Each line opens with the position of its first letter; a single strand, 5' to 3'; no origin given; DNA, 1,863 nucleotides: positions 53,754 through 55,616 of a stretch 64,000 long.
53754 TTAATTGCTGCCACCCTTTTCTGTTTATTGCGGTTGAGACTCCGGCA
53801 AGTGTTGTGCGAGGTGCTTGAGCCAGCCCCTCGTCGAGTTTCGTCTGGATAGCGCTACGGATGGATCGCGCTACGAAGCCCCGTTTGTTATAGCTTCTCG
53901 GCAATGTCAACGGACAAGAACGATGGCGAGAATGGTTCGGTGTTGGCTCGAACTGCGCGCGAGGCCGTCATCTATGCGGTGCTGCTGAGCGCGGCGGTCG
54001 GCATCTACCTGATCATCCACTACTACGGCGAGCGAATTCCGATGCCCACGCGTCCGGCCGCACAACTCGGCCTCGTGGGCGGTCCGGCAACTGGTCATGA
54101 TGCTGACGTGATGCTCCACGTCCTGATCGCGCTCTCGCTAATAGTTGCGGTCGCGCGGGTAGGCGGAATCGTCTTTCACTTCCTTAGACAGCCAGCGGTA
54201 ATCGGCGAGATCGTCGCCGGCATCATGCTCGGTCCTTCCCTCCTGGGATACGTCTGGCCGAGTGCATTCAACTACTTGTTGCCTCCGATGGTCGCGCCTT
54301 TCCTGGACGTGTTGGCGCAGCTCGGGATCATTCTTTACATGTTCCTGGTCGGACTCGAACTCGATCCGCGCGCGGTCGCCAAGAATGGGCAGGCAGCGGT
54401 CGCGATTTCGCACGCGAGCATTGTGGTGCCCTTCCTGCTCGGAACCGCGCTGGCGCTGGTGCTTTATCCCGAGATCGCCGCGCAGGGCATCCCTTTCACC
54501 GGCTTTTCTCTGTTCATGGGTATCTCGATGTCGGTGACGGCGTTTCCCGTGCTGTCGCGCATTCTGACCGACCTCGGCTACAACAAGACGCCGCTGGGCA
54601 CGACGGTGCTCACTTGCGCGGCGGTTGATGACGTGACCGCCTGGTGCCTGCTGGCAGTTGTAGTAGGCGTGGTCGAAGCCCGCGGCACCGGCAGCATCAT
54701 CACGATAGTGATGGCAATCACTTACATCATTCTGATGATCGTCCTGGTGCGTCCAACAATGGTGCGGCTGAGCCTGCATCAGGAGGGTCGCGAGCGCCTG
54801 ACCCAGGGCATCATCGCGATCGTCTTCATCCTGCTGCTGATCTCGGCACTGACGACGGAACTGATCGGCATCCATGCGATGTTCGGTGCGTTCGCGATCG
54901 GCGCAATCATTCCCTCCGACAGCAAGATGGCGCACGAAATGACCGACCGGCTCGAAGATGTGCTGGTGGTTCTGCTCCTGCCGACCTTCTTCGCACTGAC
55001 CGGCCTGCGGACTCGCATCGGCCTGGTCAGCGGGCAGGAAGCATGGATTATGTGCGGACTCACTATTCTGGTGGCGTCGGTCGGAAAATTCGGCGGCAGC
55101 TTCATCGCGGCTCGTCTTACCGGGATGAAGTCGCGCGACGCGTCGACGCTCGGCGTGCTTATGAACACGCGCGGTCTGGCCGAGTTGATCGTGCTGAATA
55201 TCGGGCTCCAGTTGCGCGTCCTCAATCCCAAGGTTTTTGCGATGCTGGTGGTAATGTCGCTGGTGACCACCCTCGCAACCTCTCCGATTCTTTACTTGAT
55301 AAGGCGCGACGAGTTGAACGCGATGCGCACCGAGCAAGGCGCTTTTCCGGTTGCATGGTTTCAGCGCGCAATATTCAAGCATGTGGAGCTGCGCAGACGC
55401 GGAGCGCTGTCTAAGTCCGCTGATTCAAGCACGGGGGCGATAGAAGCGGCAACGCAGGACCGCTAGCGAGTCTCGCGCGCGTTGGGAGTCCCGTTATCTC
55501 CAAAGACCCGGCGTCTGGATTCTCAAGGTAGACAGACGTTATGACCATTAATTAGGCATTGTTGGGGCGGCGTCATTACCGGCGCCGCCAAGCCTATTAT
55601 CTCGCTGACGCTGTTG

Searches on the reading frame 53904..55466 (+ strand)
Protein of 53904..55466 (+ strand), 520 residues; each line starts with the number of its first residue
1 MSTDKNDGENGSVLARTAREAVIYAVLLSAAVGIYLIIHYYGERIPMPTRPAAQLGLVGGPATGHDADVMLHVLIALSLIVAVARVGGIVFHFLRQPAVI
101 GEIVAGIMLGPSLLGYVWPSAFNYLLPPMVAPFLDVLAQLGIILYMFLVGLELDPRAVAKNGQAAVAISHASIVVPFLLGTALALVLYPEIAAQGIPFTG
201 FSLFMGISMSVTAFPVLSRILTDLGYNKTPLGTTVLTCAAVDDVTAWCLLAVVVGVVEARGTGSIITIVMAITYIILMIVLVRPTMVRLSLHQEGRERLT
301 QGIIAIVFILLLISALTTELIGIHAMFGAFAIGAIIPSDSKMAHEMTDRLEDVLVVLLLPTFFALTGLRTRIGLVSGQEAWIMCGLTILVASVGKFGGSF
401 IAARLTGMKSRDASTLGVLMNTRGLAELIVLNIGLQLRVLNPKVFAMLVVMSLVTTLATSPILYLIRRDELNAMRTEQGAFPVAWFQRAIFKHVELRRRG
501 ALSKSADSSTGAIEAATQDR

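Call 104: search_protein_families(library=pfam, proteins=[window:53904-55466:+], max_evalue=0.0001)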
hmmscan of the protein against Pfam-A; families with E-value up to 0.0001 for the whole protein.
window:53904-55466:+ (520 aa): 1 family
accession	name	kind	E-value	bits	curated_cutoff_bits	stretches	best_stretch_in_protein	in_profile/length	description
PF00999.27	Na_H_Exchanger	-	6.7e-56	190.2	26.2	1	82-463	2-373/375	Sodium/hydrogen exchanger, transmembrane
